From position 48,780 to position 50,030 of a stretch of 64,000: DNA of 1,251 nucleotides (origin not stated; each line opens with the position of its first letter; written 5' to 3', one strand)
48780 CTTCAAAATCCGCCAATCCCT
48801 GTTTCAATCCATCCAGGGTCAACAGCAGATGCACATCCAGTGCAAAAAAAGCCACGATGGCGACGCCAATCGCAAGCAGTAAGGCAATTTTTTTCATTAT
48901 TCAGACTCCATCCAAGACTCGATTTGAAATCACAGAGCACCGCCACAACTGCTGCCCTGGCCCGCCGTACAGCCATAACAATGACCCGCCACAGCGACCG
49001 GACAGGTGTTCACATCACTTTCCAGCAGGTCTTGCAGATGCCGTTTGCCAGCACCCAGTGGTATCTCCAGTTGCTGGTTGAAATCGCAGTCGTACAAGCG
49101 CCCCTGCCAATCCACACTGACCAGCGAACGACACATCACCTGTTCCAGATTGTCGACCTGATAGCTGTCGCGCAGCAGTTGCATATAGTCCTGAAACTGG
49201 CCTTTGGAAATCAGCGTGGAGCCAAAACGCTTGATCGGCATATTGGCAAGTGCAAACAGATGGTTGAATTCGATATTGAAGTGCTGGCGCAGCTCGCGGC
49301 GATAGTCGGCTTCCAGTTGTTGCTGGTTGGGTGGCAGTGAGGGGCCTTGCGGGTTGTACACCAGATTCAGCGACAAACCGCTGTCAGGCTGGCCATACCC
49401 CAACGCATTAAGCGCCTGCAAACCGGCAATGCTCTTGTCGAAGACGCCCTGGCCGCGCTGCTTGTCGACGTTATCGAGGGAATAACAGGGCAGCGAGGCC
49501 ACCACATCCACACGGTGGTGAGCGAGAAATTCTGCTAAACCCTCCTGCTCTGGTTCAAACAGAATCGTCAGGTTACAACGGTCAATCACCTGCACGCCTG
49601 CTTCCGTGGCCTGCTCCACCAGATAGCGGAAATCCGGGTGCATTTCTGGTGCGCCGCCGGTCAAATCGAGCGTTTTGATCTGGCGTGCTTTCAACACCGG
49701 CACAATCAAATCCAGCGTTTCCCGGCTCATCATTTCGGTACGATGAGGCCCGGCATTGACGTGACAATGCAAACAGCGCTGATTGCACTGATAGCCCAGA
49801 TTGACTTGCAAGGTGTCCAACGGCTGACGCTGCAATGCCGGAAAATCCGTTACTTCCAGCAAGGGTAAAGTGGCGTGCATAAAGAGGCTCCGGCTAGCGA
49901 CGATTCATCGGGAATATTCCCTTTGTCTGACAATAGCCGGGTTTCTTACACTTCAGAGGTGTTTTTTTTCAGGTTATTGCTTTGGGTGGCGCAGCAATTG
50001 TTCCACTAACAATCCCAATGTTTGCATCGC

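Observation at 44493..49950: Identical promoter-like motif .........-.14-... upstream of both arsS and arsM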

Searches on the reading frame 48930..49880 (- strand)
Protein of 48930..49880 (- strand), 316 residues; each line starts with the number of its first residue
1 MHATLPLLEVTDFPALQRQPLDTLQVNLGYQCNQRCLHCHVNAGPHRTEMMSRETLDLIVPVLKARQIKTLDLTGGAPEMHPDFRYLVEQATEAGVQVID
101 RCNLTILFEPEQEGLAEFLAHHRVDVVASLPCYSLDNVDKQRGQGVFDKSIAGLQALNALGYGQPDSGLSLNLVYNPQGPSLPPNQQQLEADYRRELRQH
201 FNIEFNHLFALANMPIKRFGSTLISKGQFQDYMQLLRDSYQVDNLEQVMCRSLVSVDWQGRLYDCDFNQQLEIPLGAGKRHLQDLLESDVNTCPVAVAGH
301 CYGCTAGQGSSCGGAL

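Call 6: search_protein_families(library=ncbifam, proteins=[window:48930-49880:-])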
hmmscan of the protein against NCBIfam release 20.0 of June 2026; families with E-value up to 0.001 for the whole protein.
window:48930-49880:- (316 aa): 33 families (the best 25 are shown)
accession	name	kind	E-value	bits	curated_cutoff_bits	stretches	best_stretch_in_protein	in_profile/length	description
TIGR04167.1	rSAM_SeCys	equivalog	2e-142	473.9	300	1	16-316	2-303/303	arsenosugar biosynthesis radical SAM (seleno)protein ArsS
TIGR03962.1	mycofact_rSAM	equivalog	5.9e-14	52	265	1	24-162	14-149/339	mycofactocin radical SAM maturase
NF050035.1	rSAM_WgK_link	exception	1.6e-10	40.5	650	1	24-159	11-145/367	radical SAM/SPASM peptide maturase WgkB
TIGR02668.1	moaA_archaeal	equivalog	8.8e-10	38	325.25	1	20-100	8-89/303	GTP 3',8-cyclase MoaA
NF049973.1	radical_Rv1681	equivalog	1.5e-09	37.3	380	1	26-162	76-211/326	Rv1681 family radical SAM protein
NF045574.1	sacti_mat_StsB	exception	2.1e-09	36.7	625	1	21-161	95-232/466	StsB family radical SAM/SPASM domain sactipeptide maturase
TIGR04317.1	W_rSAM_matur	equivalog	3.7e-09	36.2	380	1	23-158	5-137/349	tungsten cofactor oxidoreductase radical SAM maturase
NF001199.0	PRK00164.2-1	equivalog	5e-09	35.7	231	1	20-117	10-108/308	GTP 3',8-cyclase MoaA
TIGR02666.1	moaA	equivalog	6.5e-09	35.2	284.05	1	21-103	9-95/336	GTP 3',8-cyclase MoaA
TIGR04055.1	rSAM_NirJ2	equivalog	2.5e-08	33.8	500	1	27-161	5-137/326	putative heme d1 biosynthesis radical SAM protein NirJ2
TIGR04053.2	TIGR04053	equivalog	4.1e-08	32.9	395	1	31-161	17-149/366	TIGR04053 family radical SAM/SPASM domain-containing protein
TIGR04054.1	rSAM_NirJ1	equivalog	1.1e-07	30.8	650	1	26-161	40-173/387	putative heme d1 biosynthesis radical SAM protein NirJ1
TIGR04347.1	pseudo_SAM_Halo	equivalog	1.6e-07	30.9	525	1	26-159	42-173/390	TIGR04347 family pseudo-SAM/SPASM protein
TIGR04251.1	SCM_rSAM_ScmF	equivalog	4.7e-07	29.5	400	1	20-159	2-143/353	SynChlorMet cassette radical SAM/SPASM protein ScmF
NF038283.1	viperin_w_prok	equivalog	5e-07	29.2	180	1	31-98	11-86/281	viperin family antiviral radical SAM protein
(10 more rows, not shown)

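Call 7: search_protein_families(library=pfam, proteins=[window:48930-49880:-])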
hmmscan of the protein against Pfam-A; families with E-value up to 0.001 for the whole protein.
window:48930-49880:- (316 aa): 2 families
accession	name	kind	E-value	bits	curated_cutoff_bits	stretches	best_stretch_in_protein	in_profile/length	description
PF12345.13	DUF3641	-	3.3e-57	192.7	24.9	1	182-315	1-134/134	Protein of unknown function (DUF3641)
PF04055.27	Radical_SAM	-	3.2e-10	40.9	29.5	1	27-162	2-141/166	Radical SAM superfamily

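Call 9: find_related_loci(query=window:48930-49880:-, collection=genome_contigs, flank=10000)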
Query window:48930-49880:- (316 aa) in genome_contigs; peptide patterns used: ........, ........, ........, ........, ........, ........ (x = any residue, [..] = any of these).
600 stretches matched a pattern (row limit reached: there are more); 592 encode a relative of the query (tblastn E <= 1e-3); the best 80 are kept; 80 distinct loci.
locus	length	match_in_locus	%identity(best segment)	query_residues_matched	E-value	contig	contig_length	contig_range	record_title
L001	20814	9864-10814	80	1-316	2e-176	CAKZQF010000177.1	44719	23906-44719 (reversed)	MAG TPA_asm: uncultured Gammaproteobacteria bacterium isolate ERR2094174_bin.37_CONCOCT_v1.1_MAG genome assembly, contig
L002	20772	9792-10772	77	1-316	2e-172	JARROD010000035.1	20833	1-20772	MAG: Exilibacterium sp. isolate Spart_141_MAG scaffold_179, whole genome shotgun sequence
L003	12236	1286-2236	78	1-316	4e-172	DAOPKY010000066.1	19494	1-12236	MAG TPA_asm: Thiolinea sp. isolate AMR_MDS_3239 NODE_2957_length_19494_cov_13.033644, whole genome shotgun sequence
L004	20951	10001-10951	78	1-316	4e-166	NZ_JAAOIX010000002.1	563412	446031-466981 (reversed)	Pseudomaricurvus alcaniphilus strain MEBiC06469 NODE_2_length_563412_cov_45.516097, whole genome shotgun sequence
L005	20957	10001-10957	75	1-316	2e-165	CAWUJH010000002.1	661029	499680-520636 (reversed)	MAG: uncultured Ketobacter sp. isolate SRR17458625_binner12_12_1705322970 genome assembly, contig: ERZ21854034.3, whole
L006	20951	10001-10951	76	1-316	4e-165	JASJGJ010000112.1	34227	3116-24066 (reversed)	MAG: Porticoccus sp. isolate ChS5.bin.64 ChesSed_k141_142841, whole genome shotgun sequence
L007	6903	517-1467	75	1-316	3e-164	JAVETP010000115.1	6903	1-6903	MAG: Pseudomonas sp. isolate BF1_99 scaffold_15475_c1_biofilm_2017, whole genome shotgun sequence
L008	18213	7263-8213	74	1-316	3e-163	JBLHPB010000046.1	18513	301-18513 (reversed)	MAG: Zhongshania sp. isolate 3300055726_107 Ga0535650_0004248, whole genome shotgun sequence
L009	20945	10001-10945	75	1-316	2e-162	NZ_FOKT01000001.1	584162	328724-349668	Microbulbifer thermotolerans strain DSM 19189, whole genome shotgun sequence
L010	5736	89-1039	76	1-316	1e-163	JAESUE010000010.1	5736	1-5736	MAG: Pseudomonadales bacterium isolate NORP332 CoAssembly_106294, whole genome shotgun sequence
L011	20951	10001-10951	76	1-316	1e-161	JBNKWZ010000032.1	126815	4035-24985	MAG: Cellvibrionaceae bacterium isolate D2.bin.2.orig k141_605845, whole genome shotgun sequence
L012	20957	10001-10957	74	4-316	3e-161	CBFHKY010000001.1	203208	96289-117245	MAG: Pseudomaricurvus sp. isolate AGTU_289_bin_14_strict genome assembly, contig: AGTU_289_bin_14_strict_c1, whole genom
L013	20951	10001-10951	75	1-316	8e-161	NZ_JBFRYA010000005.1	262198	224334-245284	Zhongshania guokunii strain ZS6-22T NMDC70154489_5, whole genome shotgun sequence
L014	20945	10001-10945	75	1-316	3e-160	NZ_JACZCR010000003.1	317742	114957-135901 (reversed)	Microbulbifer hainanensis strain NBU-8HK146 Scaffold1_3, whole genome shotgun sequence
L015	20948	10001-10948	73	1-316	2e-159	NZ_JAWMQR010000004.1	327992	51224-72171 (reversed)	Halioxenophilus sp. WMMB6 NODE_4_length_327992_cov_30.522038, whole genome shotgun sequence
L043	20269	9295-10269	70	1-316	1e-151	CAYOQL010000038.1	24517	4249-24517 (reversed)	MAG TPA_asm: uncultured Herminiimonas sp. isolate SRP150892_co2_37 genome assembly, contig: NODE_2723_length_24517_cov_3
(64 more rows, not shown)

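Call 18: search_protein_families(library=ncbifam, proteins=[L006:8669-9298:+, L006:9295-9525:+, L043:8293-8949:+, L043:8904-9146:+, L004:9121-9768:-, L043:7057-8166:+, L006:7687-8241:+], max_evalue=0.001)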
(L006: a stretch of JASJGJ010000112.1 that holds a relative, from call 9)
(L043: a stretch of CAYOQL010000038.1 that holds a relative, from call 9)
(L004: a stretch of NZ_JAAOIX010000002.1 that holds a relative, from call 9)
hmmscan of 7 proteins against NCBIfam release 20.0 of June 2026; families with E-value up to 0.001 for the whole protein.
L006:8669-9298:+ (209 aa): 73 families (the best 25 are shown)
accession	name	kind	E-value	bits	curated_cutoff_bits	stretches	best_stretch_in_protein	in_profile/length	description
NF009196.0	PRK12544.1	equivalog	2.3e-92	308.1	287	1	8-208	7-206/208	RNA polymerase factor sigma-70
TIGR02943.1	Sig70_famx1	hypoth_equivalog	5.2e-73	244.9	162.2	1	21-205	3-186/188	RNA polymerase sigma-70 factor, TIGR02943 family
NF008892.0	PRK11924.2-1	equivalog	9.8e-73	244.1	291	1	16-207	12-202/203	RNA polymerase sigma factor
NF009182.0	PRK12530.1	subfamily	2.6e-70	235.8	264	1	21-205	10-191/193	RNA polymerase sigma factor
NF009184.0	PRK12532.1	equivalog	1e-65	221.3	276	1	25-205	10-191/195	RNA polymerase sigma factor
NF009173.0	PRK12520.1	equivalog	8.7e-63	211.5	255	1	24-206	6-187/191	RNA polymerase sigma factor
NF009197.0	PRK12545.1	equivalog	4.3e-58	196.4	336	1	20-201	8-190/201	RNA polymerase factor sigma-70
TIGR02937.1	sigma70-ECF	superfamily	2.9e-25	88.8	42.9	1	30-198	11-165/165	sigma-70 family RNA polymerase sigma factor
NF058625.1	sigma_PG0214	equivalog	2.9e-23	82.4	130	2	129-200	92-163/170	GFO_1088 family ECF-type sigma factor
NF008888.0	PRK11922.1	equivalog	9.1e-20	71.3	204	1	35-200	45-198/231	RNA polymerase sigma factor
TIGR02985.1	Sig70_bacteroi1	subfamily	1.3e-17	64.5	126.4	1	33-197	14-161/162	RNA polymerase sigma-70 factor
NF006089.0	PRK08241.1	subfamily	2.8e-17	62.8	240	1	47-196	49-202/343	RNA polymerase subunit sigma-70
TIGR02950.1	SigM_subfam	subfamily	4e-17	62.5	147.95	2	128-198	88-158/159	RNA polymerase sigma factor, SigM family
NF006550.0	PRK09047.1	equivalog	4.7e-16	58.8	173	1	25-202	17-191/194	RNA polymerase sigma factor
NF009166.1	PRK12513.1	equivalog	1.1e-15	57.9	206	1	31-199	33-187/193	RNA polymerase sigma factor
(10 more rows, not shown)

L006:9295-9525:+ (76 aa): 1 family
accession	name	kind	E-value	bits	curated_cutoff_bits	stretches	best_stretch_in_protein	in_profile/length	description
NF052368.1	antisigmaE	subfamily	1.7e-22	79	50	1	1-48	1-48/48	anti-sigma factor family protein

L043:8293-8949:+ (218 aa): 72 families (the best 25 are shown)
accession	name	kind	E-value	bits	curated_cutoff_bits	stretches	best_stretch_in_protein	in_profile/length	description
NF009196.0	PRK12544.1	equivalog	2.5e-98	327.6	287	1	17-216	7-206/208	RNA polymerase factor sigma-70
NF008892.0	PRK11924.2-1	equivalog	1.4e-73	246.9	291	1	19-215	6-202/203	RNA polymerase sigma factor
TIGR02943.1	Sig70_famx1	hypoth_equivalog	2e-71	239.7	162.2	1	30-214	4-187/188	RNA polymerase sigma-70 factor, TIGR02943 family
NF009182.0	PRK12530.1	subfamily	2.8e-71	239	264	1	33-214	14-192/193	RNA polymerase sigma factor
NF009184.0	PRK12532.1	equivalog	4.4e-70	235.6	276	1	30-214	8-192/195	RNA polymerase sigma factor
NF009173.0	PRK12520.1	equivalog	4.9e-61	205.8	255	1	32-216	6-189/191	RNA polymerase sigma factor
NF009197.0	PRK12545.1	equivalog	5.7e-53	179.7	336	1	26-210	6-191/201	RNA polymerase factor sigma-70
TIGR02937.1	sigma70-ECF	superfamily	1.6e-24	86.4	42.9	1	32-206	5-165/165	sigma-70 family RNA polymerase sigma factor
NF006089.0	PRK08241.1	subfamily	6.3e-23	81.4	240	1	18-204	12-202/343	RNA polymerase subunit sigma-70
NF058625.1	sigma_PG0214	equivalog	3.5e-21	75.7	130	2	138-208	93-163/170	GFO_1088 family ECF-type sigma factor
NF008888.0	PRK11922.1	equivalog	8.5e-20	71.4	204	1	41-208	43-198/231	RNA polymerase sigma factor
NF006550.0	PRK09047.1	equivalog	1.4e-17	63.8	173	1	31-209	15-190/194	RNA polymerase sigma factor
TIGR02950.1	SigM_subfam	subfamily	1.7e-17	63.7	147.95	2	137-206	89-158/159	RNA polymerase sigma factor, SigM family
TIGR02985.1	Sig70_bacteroi1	subfamily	1.7e-16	60.9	126.4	1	35-205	8-161/162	RNA polymerase sigma-70 factor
TIGR02960.1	SigX5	hypoth_equivalog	2.4e-16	59.8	264.75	1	33-207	10-191/322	RNA polymerase sigma-70 factor, TIGR02960 family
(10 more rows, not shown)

L043:8904-9146:+ (80 aa): 1 family
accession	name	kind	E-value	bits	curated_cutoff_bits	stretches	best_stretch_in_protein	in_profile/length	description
NF052368.1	antisigmaE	subfamily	2.4e-21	75.3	50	1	14-61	1-48/48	anti-sigma factor family protein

L004:9121-9768:- (216 aa): 66 families (the best 25 are shown)
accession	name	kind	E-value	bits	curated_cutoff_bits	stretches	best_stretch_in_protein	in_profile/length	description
NF008888.0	PRK11922.1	equivalog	1.4e-28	100.1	204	1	20-204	20-193/231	RNA polymerase sigma factor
TIGR02943.1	Sig70_famx1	hypoth_equivalog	9.4e-26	90.8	162.2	1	54-204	27-176/188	RNA polymerase sigma-70 factor, TIGR02943 family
NF008892.0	PRK11924.2-1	equivalog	3.8e-24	85.4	291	1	53-205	40-191/203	RNA polymerase sigma factor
NF009196.0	PRK12544.1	equivalog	1.1e-23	83.8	287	1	37-205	25-194/208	RNA polymerase factor sigma-70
NF006089.0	PRK08241.1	subfamily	2.8e-23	82.5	240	1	23-205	15-202/343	RNA polymerase subunit sigma-70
TIGR02939.1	RpoE_Sigma70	equivalog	3.9e-23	82.5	236.15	1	16-202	6-181/190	RNA polymerase sigma factor RpoE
NF009184.0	PRK12532.1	equivalog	1.8e-21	76.9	276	1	55-205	32-182/195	RNA polymerase sigma factor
NF009173.0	PRK12520.1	equivalog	2.4e-20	73.1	255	1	54-204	27-176/191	RNA polymerase sigma factor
NF009166.1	PRK12513.1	equivalog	6.3e-20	71.7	206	1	17-205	9-184/193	RNA polymerase sigma factor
TIGR02960.1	SigX5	hypoth_equivalog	1.8e-19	70.1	264.75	1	28-204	3-187/322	RNA polymerase sigma-70 factor, TIGR02960 family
TIGR02937.1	sigma70-ECF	superfamily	5.4e-19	68.4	42.9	1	31-203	2-161/165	sigma-70 family RNA polymerase sigma factor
NF007225.0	PRK09643.1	equivalog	1.1e-18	67.7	190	1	15-213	12-188/204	RNA polymerase sigma factor SigM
NF009182.0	PRK12530.1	subfamily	1.9e-18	66.6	264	1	55-205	35-182/193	RNA polymerase sigma factor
NF058625.1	sigma_PG0214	equivalog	1e-17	64.4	130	1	139-211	93-165/170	GFO_1088 family ECF-type sigma factor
TIGR02983.1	SigE-fam_strep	subfamily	3.4e-17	62.8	141.55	2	28-119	4-96/162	SigE family RNA polymerase sigma factor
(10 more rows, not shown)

L043:7057-8166:+ (369 aa): 38 families (the best 25 are shown)
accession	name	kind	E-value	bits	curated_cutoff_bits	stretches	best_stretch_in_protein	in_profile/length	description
TIGR03169.1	Nterm_to_SelD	hypoth_equivalog_domain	1.6e-109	366.6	310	1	4-364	2-365/365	pyridine nucleotide-disulfide oxidoreductase family protein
TIGR04369.1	fusion_not_SelD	hypoth_equivalog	2.6e-63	214.3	700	1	6-366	1-340/701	oxidoreductase/SelD-related fusion protein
NF042949.2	3PPDioc_HcaD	equivalog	2.5e-15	56.1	450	1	2-287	2-282/386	3-phenylpropionate/cinnamic acid dioxygenase ferredoxin--NAD(+) reductase subunit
NF046103.1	NOXase_Strep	equivalog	1.2e-13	50.9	600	1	73-289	73-289/442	H2O-forming NADH oxidase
TIGR03385.1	CoA_CoA_reduc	equivalog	1.4e-11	43.9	578.8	1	76-288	77-290/439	CoA-disulfide reductase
NF003437.0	PRK04965.1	equivalog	3.2e-11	42.9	392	1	5-284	6-277/378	NADH:flavorubredoxin reductase NorW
TIGR02374.1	nitri_red_nirB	equivalog_domain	3.7e-11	42.2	578.35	1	74-285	73-282/794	nitrite reductase large subunit NirB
NF007286.0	PRK09754.1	equivalog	8.8e-11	41.2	447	1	77-284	80-280/400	phenylpropionate dioxygenase ferredoxin reductase subunit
TIGR01350.1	lipoamide_DH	equivalog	1.4e-10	40.5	408.8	1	143-285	167-313/461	dihydrolipoyl dehydrogenase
TIGR01424.1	gluta_reduc_2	equivalog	3.1e-10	39.2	606.05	1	147-287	167-309/446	glutathione-disulfide reductase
NF004776.0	PRK06116.1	equivalog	3.2e-10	39.6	480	1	146-287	167-311/450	glutathione-disulfide reductase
NF005884.0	PRK07846.1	equivalog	6.2e-10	38.3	501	1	146-285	168-308/454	mycothione reductase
NF045765.1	PhenlGlyoxDHPadH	equivalog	6.7e-10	38.4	475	1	4-295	5-291/416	NADH-dependent phenylglyoxylate dehydrogenase subunit epsilon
TIGR01292.1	TRX_reduct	equivalog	3.2e-09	36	343.45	1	227-296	222-293/300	thioredoxin-disulfide reductase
TIGR02053.1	MerA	equivalog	4.5e-09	35.8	454.45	1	140-292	161-321/465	mercury(II) reductase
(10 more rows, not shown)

L006:7687-8241:+ (184 aa): 2 families
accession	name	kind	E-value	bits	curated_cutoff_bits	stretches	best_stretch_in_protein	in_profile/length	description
TIGR01926.1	peroxid_rel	subfamily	2.6e-12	46.9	81.8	1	5-168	4-169/178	peroxidase-related enzyme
TIGR04030.1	perox_Avi_7169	hypoth_equivalog_domain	0.00064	19.8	233.15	1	74-155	86-170/185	alkylhydroperoxidase domain protein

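Call 19: search_protein_families(library=pfam, proteins=[L006:8669-9298:+, L006:9295-9525:+, L043:8293-8949:+, L043:8904-9146:+, L004:9121-9768:-, L043:7057-8166:+, L006:7687-8241:+], max_evalue=0.01)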
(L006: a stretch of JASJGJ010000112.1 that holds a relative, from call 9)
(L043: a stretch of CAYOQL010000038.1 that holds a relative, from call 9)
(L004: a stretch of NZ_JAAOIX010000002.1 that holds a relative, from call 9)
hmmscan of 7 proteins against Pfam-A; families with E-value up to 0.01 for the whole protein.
L006:8669-9298:+ (209 aa): 2 families
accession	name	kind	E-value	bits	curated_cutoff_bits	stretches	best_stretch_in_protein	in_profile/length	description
PF04542.20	Sigma70_r2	-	7.7e-14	51.7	24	1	29-93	5-71/71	Sigma-70 region 2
PF08281.18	Sigma70_r4_2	-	9.8e-11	41.6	25.7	1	144-194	4-54/54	Sigma-70, region 4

L006:9295-9525:+ (76 aa): 2 families
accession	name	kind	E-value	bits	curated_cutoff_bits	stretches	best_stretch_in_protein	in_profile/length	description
PF13490.11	zf-HC2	-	3.2e-08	34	22.2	1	4-38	1-35/35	Putative zinc-finger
PF16278.11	zf-C2HE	-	0.0013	19.5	30.1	1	3-49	7-55/63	C2HE / C2H2 / C2HC zinc-binding finger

L043:8293-8949:+ (218 aa): 2 families
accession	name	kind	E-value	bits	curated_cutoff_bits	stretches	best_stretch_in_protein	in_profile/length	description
PF04542.20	Sigma70_r2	-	1.4e-13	50.8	24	1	36-100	4-70/71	Sigma-70 region 2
PF08281.18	Sigma70_r4_2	-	1.4e-10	41.1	25.7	1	152-202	4-54/54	Sigma-70, region 4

L043:8904-9146:+ (80 aa): 1 family
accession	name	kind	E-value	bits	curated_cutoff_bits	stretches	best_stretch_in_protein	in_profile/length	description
PF13490.11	zf-HC2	-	4.8e-05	23.8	22.2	1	17-51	1-35/35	Putative zinc-finger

L004:9121-9768:- (216 aa): 4 families
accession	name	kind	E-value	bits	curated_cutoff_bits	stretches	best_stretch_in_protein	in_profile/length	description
PF04542.20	Sigma70_r2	-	1.6e-13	50.6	24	1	35-101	1-70/71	Sigma-70 region 2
PF08281.18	Sigma70_r4_2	-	2.4e-10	40.3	25.7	1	151-203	2-54/54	Sigma-70, region 4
PF04545.22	Sigma70_r4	-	2.9e-06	27.1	24.1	1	157-203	2-48/50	Sigma-70, region 4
PF07638.17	Sigma70_ECF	-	0.00014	22.2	21.1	1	21-205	8-181/185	ECF sigma factor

L043:7057-8166:+ (369 aa): 4 families
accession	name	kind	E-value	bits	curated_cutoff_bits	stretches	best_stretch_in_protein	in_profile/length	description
PF07992.20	Pyr_redox_2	-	7.6e-31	108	26.1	1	3-284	2-278/291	Pyridine nucleotide-disulphide oxidoreductase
PF13738.12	Pyr_redox_3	-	0.00013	21.8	30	0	150-167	1-18/305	Pyridine nucleotide-disulphide oxidoreductase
PF05834.18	Lycopene_cycl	-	0.0028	17.2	23.4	0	215-249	114-149/380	Lycopene cyclase protein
PF01134.28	GIDA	-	0.0068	15.9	22.1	0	200-241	102-150/391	Glucose inhibited division protein A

L006:7687-8241:+ (184 aa): 1 family
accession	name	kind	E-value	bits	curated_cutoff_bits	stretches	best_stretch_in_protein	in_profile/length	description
PF02627.25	CMD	-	5.8e-05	23.4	23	1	41-109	1-71/84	Carboxymuconolactone decarboxylase family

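Call 30: find_encoding_contigs(protein=window:48930-49880:-, flank=10000, max_places=6)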
Protein window:48930-49880:- (316 aa): no gene with exactly this product is on record in the collection.

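Call 42: search_solved_structures(query=L006:8669-9298:+, max_evalue=0.001)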
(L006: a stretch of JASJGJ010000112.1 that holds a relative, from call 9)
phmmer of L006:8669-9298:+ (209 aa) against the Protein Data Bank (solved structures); distinct sequences matched with E-value up to 0.001: 9.
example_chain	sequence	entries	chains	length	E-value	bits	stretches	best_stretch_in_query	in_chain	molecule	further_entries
5uxx_A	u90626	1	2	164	6.3e-06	29.3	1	36-97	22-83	RNA polymerase sigma factor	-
5wuq_A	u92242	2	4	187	2e-05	27.6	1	41-198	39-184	ECF RNA polymerase sigma factor SigW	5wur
6in7_B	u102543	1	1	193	3.1e-05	27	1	36-198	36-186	RNA polymerase sigma-H factor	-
8z6g_B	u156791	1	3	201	3.4e-05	26.9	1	36-198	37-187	RNA polymerase sigma factor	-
9isn_F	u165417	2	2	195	0.00015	24.7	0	47-199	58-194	ECF sigma factor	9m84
5zx2_F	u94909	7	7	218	0.00024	24.1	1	37-94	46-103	ECF RNA polymerase sigma factor SigH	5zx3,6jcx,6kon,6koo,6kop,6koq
1h3l_A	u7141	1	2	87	0.0005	23.1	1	33-93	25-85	RNA POLYMERASE SIGMA FACTOR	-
7qh5_A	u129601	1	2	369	0.00055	22.9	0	41-198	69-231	RNA polymerase sigma factor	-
6jcy_F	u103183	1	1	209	0.00062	22.8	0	37-93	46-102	ECF RNA polymerase sigma factor SigH,ECF RNA polymerase sigma factor SigE,ECF RNA polymera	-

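Call 43: search_solved_structures(query=L006:9295-9525:+, max_evalue=1, show_alignments=2)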
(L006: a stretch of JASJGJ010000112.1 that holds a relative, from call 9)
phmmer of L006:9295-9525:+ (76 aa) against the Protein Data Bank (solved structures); distinct sequences matched with E-value up to 1: 0.
